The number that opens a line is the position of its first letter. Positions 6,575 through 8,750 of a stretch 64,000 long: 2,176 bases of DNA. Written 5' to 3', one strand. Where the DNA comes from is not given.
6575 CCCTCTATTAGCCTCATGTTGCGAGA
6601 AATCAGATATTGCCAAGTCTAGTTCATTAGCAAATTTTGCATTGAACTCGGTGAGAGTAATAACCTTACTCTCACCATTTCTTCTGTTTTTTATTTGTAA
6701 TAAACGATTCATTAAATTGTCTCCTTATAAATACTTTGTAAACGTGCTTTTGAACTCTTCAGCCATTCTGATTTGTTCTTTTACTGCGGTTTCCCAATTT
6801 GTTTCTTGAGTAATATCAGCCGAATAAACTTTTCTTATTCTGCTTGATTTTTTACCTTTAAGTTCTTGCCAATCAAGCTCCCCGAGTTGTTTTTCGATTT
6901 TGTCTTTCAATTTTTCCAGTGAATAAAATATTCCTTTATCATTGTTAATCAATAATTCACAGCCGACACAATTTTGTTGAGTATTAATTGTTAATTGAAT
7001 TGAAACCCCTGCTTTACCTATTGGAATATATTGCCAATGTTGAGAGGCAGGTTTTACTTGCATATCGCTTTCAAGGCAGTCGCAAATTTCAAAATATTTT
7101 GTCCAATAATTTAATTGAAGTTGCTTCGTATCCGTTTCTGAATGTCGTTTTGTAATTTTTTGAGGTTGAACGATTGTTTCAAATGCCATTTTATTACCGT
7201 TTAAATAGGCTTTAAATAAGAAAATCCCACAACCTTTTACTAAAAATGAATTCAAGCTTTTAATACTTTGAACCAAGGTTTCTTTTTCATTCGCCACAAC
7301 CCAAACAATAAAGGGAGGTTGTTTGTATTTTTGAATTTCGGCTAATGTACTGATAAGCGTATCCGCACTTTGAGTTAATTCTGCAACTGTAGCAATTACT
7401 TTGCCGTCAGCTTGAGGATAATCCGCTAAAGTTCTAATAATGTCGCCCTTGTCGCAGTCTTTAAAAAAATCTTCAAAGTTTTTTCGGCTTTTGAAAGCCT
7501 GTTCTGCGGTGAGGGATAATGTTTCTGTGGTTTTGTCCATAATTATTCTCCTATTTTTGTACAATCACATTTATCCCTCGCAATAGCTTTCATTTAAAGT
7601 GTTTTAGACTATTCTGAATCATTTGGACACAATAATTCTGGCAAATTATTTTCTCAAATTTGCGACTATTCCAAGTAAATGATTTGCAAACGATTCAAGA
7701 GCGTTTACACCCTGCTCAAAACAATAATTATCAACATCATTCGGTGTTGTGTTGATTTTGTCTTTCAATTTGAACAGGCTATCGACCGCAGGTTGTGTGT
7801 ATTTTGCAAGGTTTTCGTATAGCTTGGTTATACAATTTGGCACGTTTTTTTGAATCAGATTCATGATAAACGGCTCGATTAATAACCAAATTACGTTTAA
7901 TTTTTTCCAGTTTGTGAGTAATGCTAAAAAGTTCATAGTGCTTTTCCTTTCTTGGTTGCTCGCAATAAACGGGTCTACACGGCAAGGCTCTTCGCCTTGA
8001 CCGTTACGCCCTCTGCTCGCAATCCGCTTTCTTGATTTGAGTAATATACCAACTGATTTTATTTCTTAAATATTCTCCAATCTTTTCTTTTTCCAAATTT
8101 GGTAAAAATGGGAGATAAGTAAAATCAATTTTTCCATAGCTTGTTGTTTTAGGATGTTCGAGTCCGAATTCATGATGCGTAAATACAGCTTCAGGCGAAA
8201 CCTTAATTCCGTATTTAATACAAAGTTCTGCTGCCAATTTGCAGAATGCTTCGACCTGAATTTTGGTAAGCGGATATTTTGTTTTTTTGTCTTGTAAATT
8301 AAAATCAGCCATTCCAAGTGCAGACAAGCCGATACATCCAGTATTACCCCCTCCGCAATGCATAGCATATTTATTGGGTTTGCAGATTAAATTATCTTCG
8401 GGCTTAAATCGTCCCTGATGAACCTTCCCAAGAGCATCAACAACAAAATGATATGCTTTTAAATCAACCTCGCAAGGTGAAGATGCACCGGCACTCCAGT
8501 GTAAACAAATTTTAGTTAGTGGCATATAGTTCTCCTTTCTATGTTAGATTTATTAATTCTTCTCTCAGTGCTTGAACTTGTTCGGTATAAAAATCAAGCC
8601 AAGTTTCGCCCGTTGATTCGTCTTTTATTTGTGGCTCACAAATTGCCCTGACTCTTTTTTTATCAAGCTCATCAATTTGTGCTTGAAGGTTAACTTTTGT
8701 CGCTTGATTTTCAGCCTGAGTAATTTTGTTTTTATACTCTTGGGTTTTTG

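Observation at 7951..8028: Conserved GC-rich junction element with a covarying hairpin, present twice in the prophage (second copy at 29199-29272)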

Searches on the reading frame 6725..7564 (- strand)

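Call 52: search_protein_families(library=pfam, proteins=[window:6725-7564:-], max_evalue=0.001)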
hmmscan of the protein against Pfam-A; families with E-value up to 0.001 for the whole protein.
window:6725-7564:- (279 aa): 1 family
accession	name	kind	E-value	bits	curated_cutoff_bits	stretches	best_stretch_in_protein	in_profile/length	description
PF14088.11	DUF4268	-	5.7e-22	78.7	27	1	149-279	1-140/140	Domain of unknown function (DUF4268)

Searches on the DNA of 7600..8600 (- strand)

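Call 9: search_dna_similar(query=window:7600-8600:-, collection=phages, mode=distant, max_rows=25)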
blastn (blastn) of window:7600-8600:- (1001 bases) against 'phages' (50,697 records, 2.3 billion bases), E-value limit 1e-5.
No match.

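Call 24: search_rna_families(source=window, start=7900, end=8080, threshold=evalue, max_evalue=10)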
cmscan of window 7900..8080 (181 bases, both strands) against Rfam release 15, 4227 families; matches with E-value up to 10: 1.
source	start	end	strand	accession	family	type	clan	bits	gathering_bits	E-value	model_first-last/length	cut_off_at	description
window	8035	8071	+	RF01374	CRISPR-DR61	Gene; CRISPR;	-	15.1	38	5.4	1-37/37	no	CRISPR RNA direct repeat element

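Call 54: search_with_rna_model(model_id=R1, sources=[L272, L273, L274, L275, L276], max_evalue=0.01)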
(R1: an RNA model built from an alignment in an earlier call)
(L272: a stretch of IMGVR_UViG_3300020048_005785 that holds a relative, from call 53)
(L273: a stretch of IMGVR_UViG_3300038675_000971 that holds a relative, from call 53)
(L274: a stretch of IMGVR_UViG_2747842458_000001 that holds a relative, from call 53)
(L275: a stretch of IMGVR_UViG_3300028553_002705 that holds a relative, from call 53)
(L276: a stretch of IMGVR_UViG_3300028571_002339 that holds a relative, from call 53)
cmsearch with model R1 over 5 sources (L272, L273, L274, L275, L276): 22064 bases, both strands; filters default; matches with E-value up to 0.01: 0.
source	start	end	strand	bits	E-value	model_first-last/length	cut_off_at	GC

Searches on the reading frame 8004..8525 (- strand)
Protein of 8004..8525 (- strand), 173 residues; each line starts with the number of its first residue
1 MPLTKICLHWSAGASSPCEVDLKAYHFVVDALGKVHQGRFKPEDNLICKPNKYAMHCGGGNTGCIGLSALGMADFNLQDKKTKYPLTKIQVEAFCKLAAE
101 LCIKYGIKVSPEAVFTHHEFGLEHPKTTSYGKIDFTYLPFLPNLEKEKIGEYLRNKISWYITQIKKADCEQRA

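Call 52: search_protein_families(library=pfam, proteins=[window:8004-8525:-], max_evalue=0.001)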
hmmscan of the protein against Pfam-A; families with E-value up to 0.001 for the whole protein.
window:8004-8525:- (173 aa): 1 family
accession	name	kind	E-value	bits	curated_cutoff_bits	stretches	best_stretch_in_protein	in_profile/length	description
PF01510.30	Amidase_2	-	7.7e-11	42.9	26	1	6-118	8-120/131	N-acetylmuramoyl-L-alanine amidase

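Call 53: find_related_loci(query=window:8004-8525:-, collection=viral_contigs, flank=2500)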
Query window:8004-8525:- (173 aa) in viral_contigs; peptide patterns used: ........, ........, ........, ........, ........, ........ (x = any residue, [..] = any of these).
8 stretches matched a pattern; 5 encode a relative of the query (tblastn E <= 1e-3); 5 distinct loci.
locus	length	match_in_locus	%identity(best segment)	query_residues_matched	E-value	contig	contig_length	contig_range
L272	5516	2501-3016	87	1-172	2e-103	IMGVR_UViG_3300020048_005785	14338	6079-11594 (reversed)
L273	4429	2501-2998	64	1-166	4e-75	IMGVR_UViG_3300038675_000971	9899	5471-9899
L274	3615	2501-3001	62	1-167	7e-74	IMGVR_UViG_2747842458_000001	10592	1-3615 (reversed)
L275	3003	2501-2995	61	3-167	4e-71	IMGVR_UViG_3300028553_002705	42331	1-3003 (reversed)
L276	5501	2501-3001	59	1-167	5e-70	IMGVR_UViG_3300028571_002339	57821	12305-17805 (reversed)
